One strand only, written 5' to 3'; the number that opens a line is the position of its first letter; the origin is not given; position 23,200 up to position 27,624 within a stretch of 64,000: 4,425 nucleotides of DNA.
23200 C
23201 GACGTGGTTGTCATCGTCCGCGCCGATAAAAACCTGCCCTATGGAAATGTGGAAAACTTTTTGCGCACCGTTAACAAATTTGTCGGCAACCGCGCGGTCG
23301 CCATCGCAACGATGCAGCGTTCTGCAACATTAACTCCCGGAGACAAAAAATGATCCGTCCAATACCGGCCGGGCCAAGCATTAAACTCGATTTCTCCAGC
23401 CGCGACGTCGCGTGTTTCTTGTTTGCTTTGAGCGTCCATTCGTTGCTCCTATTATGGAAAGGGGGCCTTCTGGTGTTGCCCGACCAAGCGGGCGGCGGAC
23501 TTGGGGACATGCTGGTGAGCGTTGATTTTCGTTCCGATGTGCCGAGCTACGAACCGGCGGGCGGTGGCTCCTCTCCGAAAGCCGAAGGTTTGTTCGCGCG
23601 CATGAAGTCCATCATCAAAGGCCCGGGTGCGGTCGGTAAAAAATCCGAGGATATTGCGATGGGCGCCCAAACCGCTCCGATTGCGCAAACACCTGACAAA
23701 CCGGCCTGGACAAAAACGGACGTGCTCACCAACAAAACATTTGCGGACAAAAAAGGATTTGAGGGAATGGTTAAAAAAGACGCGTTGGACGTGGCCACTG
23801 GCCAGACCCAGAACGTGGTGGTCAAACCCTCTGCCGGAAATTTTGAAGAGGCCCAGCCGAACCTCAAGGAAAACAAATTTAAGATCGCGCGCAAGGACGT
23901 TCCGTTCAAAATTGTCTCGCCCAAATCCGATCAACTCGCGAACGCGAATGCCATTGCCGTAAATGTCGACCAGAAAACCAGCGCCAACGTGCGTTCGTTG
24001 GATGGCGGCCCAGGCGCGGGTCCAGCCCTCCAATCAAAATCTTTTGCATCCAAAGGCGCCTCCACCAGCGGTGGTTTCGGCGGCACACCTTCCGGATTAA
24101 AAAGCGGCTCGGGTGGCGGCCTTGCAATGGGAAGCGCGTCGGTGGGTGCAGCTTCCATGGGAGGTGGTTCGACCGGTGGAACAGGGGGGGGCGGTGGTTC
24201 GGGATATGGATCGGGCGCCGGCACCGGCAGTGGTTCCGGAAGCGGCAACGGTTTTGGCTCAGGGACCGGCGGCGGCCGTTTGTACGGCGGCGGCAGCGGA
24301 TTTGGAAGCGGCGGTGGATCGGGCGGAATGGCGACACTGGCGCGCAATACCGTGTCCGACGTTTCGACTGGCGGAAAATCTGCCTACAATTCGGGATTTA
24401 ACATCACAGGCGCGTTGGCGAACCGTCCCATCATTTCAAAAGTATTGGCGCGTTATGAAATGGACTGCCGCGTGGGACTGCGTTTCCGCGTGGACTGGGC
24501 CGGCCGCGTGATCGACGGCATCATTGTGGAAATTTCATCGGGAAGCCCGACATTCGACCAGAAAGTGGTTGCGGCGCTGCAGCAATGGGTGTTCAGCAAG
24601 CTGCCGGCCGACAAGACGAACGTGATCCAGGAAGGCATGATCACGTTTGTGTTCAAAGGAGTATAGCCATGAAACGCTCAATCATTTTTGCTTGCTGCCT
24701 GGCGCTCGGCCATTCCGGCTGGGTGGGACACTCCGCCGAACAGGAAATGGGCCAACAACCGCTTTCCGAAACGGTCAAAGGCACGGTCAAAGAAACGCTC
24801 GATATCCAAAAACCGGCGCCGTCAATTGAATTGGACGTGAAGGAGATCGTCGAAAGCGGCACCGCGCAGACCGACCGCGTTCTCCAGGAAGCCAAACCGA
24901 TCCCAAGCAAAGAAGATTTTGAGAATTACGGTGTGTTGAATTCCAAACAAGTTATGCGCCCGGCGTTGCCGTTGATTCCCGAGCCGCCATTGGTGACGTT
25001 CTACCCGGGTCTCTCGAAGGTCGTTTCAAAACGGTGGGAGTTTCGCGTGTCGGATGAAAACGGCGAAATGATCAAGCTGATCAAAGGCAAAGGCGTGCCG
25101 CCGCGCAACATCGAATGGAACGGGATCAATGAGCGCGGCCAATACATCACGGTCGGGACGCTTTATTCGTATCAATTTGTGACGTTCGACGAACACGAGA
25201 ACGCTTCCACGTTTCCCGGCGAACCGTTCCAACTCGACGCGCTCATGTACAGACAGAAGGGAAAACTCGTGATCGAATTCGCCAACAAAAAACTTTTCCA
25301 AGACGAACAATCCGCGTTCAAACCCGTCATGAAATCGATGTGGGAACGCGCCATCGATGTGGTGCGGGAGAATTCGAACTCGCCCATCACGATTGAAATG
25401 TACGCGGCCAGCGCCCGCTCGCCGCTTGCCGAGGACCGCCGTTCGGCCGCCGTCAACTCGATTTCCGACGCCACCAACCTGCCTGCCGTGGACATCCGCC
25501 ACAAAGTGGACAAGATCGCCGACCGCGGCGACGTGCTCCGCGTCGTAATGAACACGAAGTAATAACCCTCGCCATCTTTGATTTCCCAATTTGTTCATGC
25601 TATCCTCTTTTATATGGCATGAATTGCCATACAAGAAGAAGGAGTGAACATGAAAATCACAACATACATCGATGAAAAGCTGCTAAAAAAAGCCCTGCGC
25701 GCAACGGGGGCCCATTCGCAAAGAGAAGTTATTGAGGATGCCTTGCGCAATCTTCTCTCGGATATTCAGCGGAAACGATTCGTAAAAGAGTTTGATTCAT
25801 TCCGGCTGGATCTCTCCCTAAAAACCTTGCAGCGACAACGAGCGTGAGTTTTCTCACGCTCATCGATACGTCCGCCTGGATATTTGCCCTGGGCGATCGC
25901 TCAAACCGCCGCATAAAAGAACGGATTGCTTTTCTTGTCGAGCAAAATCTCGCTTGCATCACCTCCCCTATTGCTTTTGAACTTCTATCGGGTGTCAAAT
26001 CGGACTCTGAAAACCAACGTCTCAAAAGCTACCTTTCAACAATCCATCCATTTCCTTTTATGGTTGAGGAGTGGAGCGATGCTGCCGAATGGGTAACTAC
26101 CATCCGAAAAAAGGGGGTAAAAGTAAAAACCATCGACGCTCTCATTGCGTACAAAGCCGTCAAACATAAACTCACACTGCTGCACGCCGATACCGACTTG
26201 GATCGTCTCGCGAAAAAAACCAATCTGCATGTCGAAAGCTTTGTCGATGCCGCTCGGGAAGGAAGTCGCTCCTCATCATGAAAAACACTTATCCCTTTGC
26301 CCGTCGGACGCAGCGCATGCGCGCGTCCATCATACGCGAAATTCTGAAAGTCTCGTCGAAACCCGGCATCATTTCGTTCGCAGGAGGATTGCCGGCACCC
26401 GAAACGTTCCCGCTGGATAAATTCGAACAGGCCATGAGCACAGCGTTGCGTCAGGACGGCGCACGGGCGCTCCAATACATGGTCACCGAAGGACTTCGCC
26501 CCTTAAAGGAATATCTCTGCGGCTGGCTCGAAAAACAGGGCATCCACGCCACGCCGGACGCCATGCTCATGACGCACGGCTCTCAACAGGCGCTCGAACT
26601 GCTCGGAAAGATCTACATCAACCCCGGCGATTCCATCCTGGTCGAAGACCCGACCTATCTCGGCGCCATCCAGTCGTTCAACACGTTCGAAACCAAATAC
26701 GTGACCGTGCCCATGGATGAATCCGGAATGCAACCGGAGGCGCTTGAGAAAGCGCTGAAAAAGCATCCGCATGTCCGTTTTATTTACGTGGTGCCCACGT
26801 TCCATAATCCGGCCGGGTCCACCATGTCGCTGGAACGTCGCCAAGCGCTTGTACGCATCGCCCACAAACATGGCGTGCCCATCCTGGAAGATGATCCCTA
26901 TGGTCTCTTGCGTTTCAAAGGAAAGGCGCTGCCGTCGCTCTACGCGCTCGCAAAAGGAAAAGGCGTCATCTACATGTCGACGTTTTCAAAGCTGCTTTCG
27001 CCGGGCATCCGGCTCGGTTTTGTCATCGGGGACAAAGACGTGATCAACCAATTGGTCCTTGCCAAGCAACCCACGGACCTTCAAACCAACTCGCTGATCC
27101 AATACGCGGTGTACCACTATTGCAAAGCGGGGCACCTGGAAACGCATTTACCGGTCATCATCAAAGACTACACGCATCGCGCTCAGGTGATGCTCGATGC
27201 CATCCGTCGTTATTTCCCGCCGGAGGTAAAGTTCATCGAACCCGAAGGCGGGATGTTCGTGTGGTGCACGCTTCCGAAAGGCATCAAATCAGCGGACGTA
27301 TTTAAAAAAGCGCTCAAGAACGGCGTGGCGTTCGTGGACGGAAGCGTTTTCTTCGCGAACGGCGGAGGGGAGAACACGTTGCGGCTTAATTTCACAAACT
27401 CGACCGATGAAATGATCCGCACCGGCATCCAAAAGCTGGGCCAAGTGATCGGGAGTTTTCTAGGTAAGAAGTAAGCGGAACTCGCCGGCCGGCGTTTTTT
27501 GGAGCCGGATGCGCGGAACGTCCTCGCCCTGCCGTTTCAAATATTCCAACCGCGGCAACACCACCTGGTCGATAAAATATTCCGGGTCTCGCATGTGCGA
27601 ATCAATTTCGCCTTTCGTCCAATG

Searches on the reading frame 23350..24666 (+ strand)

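Call 71: search_protein_families(library=pfam, proteins=[window:23350-24666:+], max_evalue=0.00001)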
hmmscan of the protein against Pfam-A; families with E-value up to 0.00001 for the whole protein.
window:23350-24666:+ (438 aa): 1 family
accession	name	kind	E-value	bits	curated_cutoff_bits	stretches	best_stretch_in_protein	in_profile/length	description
PF03544.19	TonB_C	-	2.4e-07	31.5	24.6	1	367-436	10-78/79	Gram-negative bacterial TonB protein C-terminal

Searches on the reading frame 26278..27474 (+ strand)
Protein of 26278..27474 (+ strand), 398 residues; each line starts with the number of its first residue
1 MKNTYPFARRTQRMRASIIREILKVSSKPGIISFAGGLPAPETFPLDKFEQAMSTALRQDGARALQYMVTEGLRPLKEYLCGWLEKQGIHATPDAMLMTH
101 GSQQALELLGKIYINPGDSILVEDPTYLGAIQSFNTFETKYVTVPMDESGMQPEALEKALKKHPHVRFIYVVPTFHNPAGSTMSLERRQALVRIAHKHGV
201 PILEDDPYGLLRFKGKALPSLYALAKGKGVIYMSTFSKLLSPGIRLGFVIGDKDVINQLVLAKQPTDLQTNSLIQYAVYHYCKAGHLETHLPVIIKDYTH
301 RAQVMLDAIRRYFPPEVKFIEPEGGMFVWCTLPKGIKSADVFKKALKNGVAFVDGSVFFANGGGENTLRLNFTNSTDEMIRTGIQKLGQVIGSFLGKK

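Call 71: search_protein_families(library=pfam, proteins=[window:26278-27474:+], max_evalue=0.00001)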
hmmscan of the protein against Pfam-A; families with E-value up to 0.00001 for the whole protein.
window:26278-27474:+ (398 aa): 3 families
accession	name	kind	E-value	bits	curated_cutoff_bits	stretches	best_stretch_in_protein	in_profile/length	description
PF00155.27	Aminotran_1_2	-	4.8e-39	135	19.7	1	48-387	18-361/361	Aminotransferase class I and II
PF12897.13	Asp_aminotransf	-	1.4e-08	34.5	27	1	120-379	127-397/421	Aspartate amino-transferase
PF01212.27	Beta_elim_lyase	-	2.1e-06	27.7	27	1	95-205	49-168/288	Beta-eliminating lyase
